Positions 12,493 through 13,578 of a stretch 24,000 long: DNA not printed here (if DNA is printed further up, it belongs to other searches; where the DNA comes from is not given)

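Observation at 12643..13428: Intact heliorhodopsin gene in a high-GC actinobacterial-type context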

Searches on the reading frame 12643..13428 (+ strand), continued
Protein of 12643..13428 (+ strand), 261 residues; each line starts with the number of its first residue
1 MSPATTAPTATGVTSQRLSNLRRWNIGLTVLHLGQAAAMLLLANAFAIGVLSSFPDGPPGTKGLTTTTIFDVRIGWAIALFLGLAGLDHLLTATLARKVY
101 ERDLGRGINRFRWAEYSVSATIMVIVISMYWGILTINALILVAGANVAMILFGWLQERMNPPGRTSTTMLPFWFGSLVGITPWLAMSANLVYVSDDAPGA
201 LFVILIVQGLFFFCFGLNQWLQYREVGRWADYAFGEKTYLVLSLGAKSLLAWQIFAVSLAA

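Call 25: find_encoding_contigs(protein=P0007, flank=10000, max_places=2)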
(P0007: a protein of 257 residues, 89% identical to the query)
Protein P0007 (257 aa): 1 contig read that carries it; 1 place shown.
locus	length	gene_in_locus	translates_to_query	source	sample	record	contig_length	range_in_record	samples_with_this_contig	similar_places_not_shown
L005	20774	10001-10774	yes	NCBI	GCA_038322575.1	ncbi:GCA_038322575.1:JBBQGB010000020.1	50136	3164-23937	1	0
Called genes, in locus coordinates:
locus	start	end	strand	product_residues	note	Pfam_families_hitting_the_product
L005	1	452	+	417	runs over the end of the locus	-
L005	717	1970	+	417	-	PF00872:Transposase_mut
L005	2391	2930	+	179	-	PF04542:Sigma70_r2 (weak), PF08281:Sigma70_r4_2, PF04545:Sigma70_r4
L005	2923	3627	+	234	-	-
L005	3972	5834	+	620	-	PF01590:GAF, PF13185:GAF_2, PF01590:GAF, PF13185:GAF_2, PF07228:SpoIIE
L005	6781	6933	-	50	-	-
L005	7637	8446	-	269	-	PF12730:ABC2_membrane_4 (weak)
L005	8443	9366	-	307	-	PF00005:ABC_tran, PF13304:AAA_21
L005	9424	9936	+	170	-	PF12802:MarR_2 (weak), PF01047:MarR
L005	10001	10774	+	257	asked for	PF18761:Heliorhodopsin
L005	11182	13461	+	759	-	PF00270:DEAD, PF13307:Helicase_C_2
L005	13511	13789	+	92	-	-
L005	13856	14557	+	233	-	PF01323:DSBA, PF13462:Thioredoxin_4 (faint)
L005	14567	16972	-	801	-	PF00384:Molybdopterin, PF01568:Molydop_binding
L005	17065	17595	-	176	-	PF04073:tRNA_edit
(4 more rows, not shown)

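Call 26: find_encoding_contigs(protein=P0011, flank=10000, max_places=2)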
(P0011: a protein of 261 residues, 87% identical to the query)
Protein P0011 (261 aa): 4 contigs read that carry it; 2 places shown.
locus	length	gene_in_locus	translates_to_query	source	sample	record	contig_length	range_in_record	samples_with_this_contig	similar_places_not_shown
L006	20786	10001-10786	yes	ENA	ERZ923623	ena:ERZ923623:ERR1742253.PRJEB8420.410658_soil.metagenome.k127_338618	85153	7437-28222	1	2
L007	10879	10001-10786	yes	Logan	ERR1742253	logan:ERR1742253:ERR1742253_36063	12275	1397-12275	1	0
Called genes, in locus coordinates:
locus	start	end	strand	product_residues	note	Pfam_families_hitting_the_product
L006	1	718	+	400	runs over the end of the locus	PF00512:HisKA, PF13581:HATPase_c_2 (faint), PF02518:HATPase_c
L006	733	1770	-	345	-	-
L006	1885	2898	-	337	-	PF19458:DUF5995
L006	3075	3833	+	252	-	PF24675:NpmA (faint), PF05175:MTS, PF13847:Methyltransf_31, PF08241:Methyltransf_11 (weak), PF08242:Methyltransf_12, PF13649:Methyltransf_25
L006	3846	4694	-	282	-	PF00413:Peptidase_M10 (faint)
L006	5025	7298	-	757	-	PF05048:NosD (faint), PF13229:Beta_helix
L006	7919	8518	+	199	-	PF01738:DLH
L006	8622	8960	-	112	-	PF11225:DUF3024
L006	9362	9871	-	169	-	PF12802:MarR_2 (weak), PF01047:MarR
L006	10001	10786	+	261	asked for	PF18761:Heliorhodopsin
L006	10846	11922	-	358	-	PF01926:MMR_HSR1, PF02421:FeoB_N, PF06071:YchF-GTPase_C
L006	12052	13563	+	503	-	PF00501:AMP-binding, PF13193:AMP-binding_C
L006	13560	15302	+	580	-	PF07167:PhaC_N, PF00561:Abhydrolase_1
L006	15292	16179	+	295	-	PF00561:Abhydrolase_1, PF12146:Hydrolase_4, PF12697:Abhydrolase_6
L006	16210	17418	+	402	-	PF02771:Acyl-CoA_dh_N, PF02770:Acyl-CoA_dh_M, PF00441:Acyl-CoA_dh_1, PF08028:Acyl-CoA_dh_2, PF22924:ACOX_C_alpha1 (weak)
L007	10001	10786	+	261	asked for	PF18761:Heliorhodopsin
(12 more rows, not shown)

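Call 27: find_encoding_contigs(protein=P0012, flank=10000, max_places=2)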
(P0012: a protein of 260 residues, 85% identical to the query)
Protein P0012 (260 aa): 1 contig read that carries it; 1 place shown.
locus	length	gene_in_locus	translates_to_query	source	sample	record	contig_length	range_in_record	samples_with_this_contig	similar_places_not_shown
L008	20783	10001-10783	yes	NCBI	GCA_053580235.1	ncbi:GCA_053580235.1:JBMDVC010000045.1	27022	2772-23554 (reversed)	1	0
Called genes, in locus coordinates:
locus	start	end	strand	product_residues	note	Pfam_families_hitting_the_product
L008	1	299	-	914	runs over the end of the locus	PF28598:PDH_E1_N, PF00456:Transketolase_N, PF17831:PDH_E1_M, PF22613:Transketolase_C_1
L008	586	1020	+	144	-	PF11253:DUF3052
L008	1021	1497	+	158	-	PF00578:AhpC-TSA, PF08534:Redoxin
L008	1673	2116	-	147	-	-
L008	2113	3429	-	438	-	PF00069:Pkinase, PF07714:PK_Tyr_Ser-Thr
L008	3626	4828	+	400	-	PF01784:DUF34_NIF3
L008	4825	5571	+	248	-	PF24481:CT398_CC, PF02591:Zn_ribbon_9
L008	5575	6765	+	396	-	PF00075:RNase_H, PF13456:RVT_3, PF00300:His_Phos_1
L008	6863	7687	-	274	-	PF03883:H2O2_YaaD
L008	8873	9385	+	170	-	PF12802:MarR_2 (weak), PF01047:MarR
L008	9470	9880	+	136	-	-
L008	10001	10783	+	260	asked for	PF18761:Heliorhodopsin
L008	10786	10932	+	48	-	-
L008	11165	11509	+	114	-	PF09656:PGPGW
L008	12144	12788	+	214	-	-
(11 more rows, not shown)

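Call 51: predict_structure(alignment_id=A3)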
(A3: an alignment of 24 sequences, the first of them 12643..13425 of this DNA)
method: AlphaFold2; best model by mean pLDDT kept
length: 261 residues; sequences in the alignment: 24
mean_pLDDT: 82.9   pTM: 0.78
mean pLDDT of the five models: 82.9, 81.2, 76.9, 72.6, 72.5
residues with pLDDT >= 90: 56; 70-90: 180; 50-70: 20; < 50: 5
segments of 3 or more residues with pLDDT < 50: 1-5
pLDDT, mean of each block of 10 residues (from residue 1): 55 85 91 95 90 76 82 93 92 91 83 80 88 85 85 81 70 80 76 67 82 85 85 86 87 85 62
secondary structure, 60 per line:
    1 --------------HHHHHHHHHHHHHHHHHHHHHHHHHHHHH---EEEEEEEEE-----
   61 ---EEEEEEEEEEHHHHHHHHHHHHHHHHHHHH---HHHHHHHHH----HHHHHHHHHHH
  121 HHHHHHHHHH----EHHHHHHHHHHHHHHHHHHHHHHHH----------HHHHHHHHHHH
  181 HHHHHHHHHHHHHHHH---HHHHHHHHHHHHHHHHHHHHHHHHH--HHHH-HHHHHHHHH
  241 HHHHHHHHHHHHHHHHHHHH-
elements in order: H15-43 E47-55 E64-73 H74-93 H97-105 H110-130 H136-159 H170-196 H200-224 H227-230 H232-260

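Call 55: fold_search(model_id=the predicted structure, library=pdb)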
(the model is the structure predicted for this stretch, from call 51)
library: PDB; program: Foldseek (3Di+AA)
matches with E <= 10: 585; with E <= 0.001: 16
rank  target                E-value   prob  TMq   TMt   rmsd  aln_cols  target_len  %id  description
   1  6su3_A                1.7e-16  1.00  0.86  0.87   2.3       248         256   41  Crystal structure of the 48C12 heliorhodopsin in the violet form at pH 8.8 (released 2019-12-11)
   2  6su4_A                2.5e-16  1.00  0.86  0.88   2.4       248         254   41  Crystal structure of the 48C12 heliorhodopsin in the blue form at pH 4.3 (released 2019-12-11)
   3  6is6                  2.9e-16  1.00  0.86  0.89   2.0       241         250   33  Crystal structure of Thermoplasmatales archaeon heliorhodopsin (released 2019-09-25)
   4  7u55                  3.1e-16  1.00  0.84  0.90   2.3       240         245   33  Crystal structure of Thermoplasmatales archaeon heliorhodopsin at pH 4.5 (released 2022-09-07)
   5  6su3_X                6.6e-16  1.00  0.86  0.88   2.1       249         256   42  Crystal structure of the 48C12 heliorhodopsin in the violet form at pH 8.8 (released 2019-12-11)
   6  6su4_X                6.9e-16  1.00  0.86  0.89   2.1       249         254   42  Crystal structure of the 48C12 heliorhodopsin in the blue form at pH 4.3 (released 2019-12-11)
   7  6uh3_B                1.1e-15  1.00  0.85  0.90   2.5       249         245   40  Crystal structure of bacterial heliorhodopsin 48C12 (released 2019-12-04)
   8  6uh3_A                1.1e-15  1.00  0.85  0.90   2.4       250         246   41  Crystal structure of bacterial heliorhodopsin 48C12 (released 2019-12-04)
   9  9ljj_A                1.2e-15  1.00  0.86  0.88   2.1       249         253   42  cryo-EM structure of a nanobody bound heliorhodopsin (released 2025-02-12)
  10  7clj                  2.9e-15  1.00  0.85  0.89   2.1       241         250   32  Crystal structure of Thermoplasmatales archaeon heliorhodopsin E108D mutant (released 2020-09-02)
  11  5jsi_A                4.3e-04  1.00  0.57  0.68   6.9       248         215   15  Structure of membrane protein (released 2017-05-31)
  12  9hfk_A                7.0e-04  1.00  0.54  0.56   6.9       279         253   12  Cryo-EM structure of the freshwater actinorhodopsin, Rhodoluna lacicola (RlActR) (released 2026-03-18)
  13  7q37                  7.7e-04  1.00  0.56  0.66   7.5       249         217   14  Crystal structure of proton pump MAR rhodopsin pressurized with krypton (released 2022-04-27)
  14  8rsq                  8.1e-04  1.00  0.56  0.39   7.2       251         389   12  Crystal structure of marine actinobacteria clade rhodopsin (MAR) - human GTPase Arf1 (L8K,Q71L) chimera; Ground state (released 2025-04-02)
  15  8xx8_D                8.9e-04  1.00  0.59  0.60   5.6       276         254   14  Structure of Glycilhalorhodopsin from Salinarimonas soli (released 2024-10-16)
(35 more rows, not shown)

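Call 61: find_related_loci(query=A3, collection=genome_contigs, flank=6000)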
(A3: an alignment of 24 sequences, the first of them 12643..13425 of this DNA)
Query A3 (261 aa) in genome_contigs; peptide patterns used: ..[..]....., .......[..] (x = any residue, [..] = any of these).
598 stretches matched a pattern (row limit reached: there are more); 549 encode a relative of the query (tblastn E <= 1e-3); the best 80 are kept; 80 distinct loci.
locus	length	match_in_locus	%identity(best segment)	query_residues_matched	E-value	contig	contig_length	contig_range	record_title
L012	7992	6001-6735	85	16-261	3e-141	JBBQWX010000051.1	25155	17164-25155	MAG: Actinomycetales bacterium isolate Co_metawrap_2083 Cmw_2083_k141_6398110_length_25155_cov_12.9962, whole genome sho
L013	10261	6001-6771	79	5-261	3e-134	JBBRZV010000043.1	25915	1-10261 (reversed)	MAG: Actinomycetales bacterium isolate metawrap_la5_9 metawrap_la5_9_K_62240_L_25915_cov_20.9984, whole genome shotgun s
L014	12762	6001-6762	77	5-259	6e-133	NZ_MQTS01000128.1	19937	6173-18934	Arthrobacter sp. SO3 BJQ90_128, whole genome shotgun sequence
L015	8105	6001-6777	76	1-259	4e-131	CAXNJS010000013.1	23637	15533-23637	MAG: Candidatus Planktophila sp. isolate MsH-01oct19-84 genome assembly, contig: MsH-01oct19-C3925, whole genome shotgun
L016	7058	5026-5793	78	5-259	3e-131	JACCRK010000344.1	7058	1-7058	MAG: Herpetosiphonaceae bacterium isolate MGR_bin20 SD2897-2912_k127_396872, whole genome shotgun sequence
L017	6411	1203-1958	75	10-261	6e-130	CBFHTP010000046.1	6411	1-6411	MAG: Candidatus Nanopelagicaceae bacterium isolate Co_bin_1_strict genome assembly, contig: Co_bin_1_strict_c47, whole g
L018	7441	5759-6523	74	6-259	8e-130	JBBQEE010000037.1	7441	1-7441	MAG: Candidatus Nanopelagicales bacterium isolate Co_metawrap_1123 Cmw_1123_k141_12122924_length_7441_cov_6.0000, whole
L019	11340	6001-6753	75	10-259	7e-129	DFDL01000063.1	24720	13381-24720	MAG TPA_asm: Actinobacteria bacterium UBA3028 UBA3028_contig_1815, whole genome shotgun sequence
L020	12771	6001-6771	72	4-259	2e-128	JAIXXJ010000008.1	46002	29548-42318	MAG: Streptomycetaceae bacterium isolate D4_MAG_00049 pond_D4_MAG_00049_000000000010, whole genome shotgun sequence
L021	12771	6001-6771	73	4-259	3e-128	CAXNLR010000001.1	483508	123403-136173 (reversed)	MAG: Candidatus Planktophila sp. isolate ME-04may21-LR-025 genome assembly, contig: ME-04may21-LR-C93, whole genome shot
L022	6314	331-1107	72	1-259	4e-128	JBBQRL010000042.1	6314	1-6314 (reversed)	MAG: Candidatus Nanopelagicales bacterium isolate Co_metawrap_1677 Cmw_1677_k141_20583056_length_6314_cov_10.6619, whole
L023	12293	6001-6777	73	1-259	2e-127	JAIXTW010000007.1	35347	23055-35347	MAG: Streptomycetaceae bacterium isolate C8_MAG_00054 pond_C8_MAG_00054_000000000001, whole genome shotgun sequence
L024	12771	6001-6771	72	4-259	1e-127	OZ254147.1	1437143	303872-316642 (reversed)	Candidatus Nanopelagicaceae bacterium isolate GksH-29 genome assembly, chromosome: GksH-29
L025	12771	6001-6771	73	4-259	2e-127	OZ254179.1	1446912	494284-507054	actinobacterium SCGC AAA044-D11 isolate MZLE-22 genome assembly, chromosome: MZLE-22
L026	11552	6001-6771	73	4-259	3e-127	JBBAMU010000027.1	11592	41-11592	MAG: Candidatus Planktophila sp. isolate EUL_097 ctg27-EUL_097, whole genome shotgun sequence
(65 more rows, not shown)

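Call 68: find_encoding_contigs(protein=P0002, flank=6000, max_places=4)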
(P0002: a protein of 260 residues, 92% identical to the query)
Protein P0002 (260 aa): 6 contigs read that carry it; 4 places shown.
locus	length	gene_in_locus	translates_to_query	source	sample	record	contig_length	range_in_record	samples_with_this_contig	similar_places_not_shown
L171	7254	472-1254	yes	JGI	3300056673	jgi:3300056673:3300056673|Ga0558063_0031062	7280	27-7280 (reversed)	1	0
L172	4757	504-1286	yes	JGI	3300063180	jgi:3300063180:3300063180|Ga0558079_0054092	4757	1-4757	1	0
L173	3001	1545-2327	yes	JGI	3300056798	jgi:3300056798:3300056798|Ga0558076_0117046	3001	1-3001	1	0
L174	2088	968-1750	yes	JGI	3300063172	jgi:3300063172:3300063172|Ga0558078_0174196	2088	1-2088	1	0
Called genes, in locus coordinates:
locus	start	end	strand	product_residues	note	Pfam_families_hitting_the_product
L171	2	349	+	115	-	?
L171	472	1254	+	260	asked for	PF18761:Heliorhodopsin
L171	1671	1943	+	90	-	-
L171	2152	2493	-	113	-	-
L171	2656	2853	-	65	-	PF13577:SnoaL_4 (weak)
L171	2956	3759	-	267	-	PF23441:SDR (weak), PF00106:adh_short, PF08659:KR, PF13561:adh_short_C2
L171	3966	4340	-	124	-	-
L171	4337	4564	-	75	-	-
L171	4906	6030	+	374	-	PF18854:baeRF_family10, PF18844:baeRF_family2, PF18859:acVLRF1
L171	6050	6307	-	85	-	PF00550:PP-binding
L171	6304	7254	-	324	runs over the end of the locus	?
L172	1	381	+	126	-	?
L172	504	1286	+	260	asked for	PF18761:Heliorhodopsin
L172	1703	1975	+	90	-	-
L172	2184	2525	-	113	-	-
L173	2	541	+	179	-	?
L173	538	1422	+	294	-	-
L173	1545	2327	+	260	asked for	PF18761:Heliorhodopsin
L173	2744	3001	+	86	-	?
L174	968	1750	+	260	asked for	PF18761:Heliorhodopsin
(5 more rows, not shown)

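Call 80: search_protein_families(library=pfam, proteins=[L002:9469-9879:+, L173:538-1422:+, L002:8876-9385:+], max_evalue=0.1)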
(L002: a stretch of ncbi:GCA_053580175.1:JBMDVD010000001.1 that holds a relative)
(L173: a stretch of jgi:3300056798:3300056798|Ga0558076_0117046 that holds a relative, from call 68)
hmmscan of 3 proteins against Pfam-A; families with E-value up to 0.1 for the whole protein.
L002:9469-9879:+ (136 aa): 1 family
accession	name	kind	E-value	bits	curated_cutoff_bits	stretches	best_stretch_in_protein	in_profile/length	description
PF01243.27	PNPOx_N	-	0.0027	18.5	28.1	1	7-93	10-89/120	Pyridoxamine 5'-phosphate oxidase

L173:538-1422:+ (294 aa): 2 families
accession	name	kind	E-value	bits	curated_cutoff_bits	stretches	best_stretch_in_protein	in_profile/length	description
PF12679.13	ABC2_membrane_2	-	6.3e-08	32.6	27.2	1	56-293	8-282/283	ABC-2 family transporter protein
PF12730.13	ABC2_membrane_4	-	3.4e-06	27.6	27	1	49-225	2-176/179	ABC-2 family transporter protein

L002:8876-9385:+ (169 aa): 5 families
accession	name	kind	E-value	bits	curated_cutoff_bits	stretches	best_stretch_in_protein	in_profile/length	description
PF01047.28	MarR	-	1e-09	38.6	24.6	1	63-112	10-59/59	MarR family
PF12802.13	MarR_2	-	9.1e-08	32.6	27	1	63-110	12-60/61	MarR family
PF13601.12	HTH_34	-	0.032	14.8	27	1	59-109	3-53/80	Winged helix DNA-binding domain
PF13463.12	HTH_27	-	0.047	14.4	22.2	1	75-116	23-64/68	Winged helix DNA-binding domain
PF24034.1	DUF7343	-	0.074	13.4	27.6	0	69-102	17-50/62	Domain of unknown function (DUF7343)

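Call 90: find_related_loci(query=window:12643-13425:+, collection=viral_contigs, flank=5000)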
Query window:12643-13425:+ (261 aa) in viral_contigs; peptide patterns used: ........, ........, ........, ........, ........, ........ (x = any residue, [..] = any of these).
4 stretches matched a pattern, but none encodes a relative of the query by tblastn (E <= 1e-3).
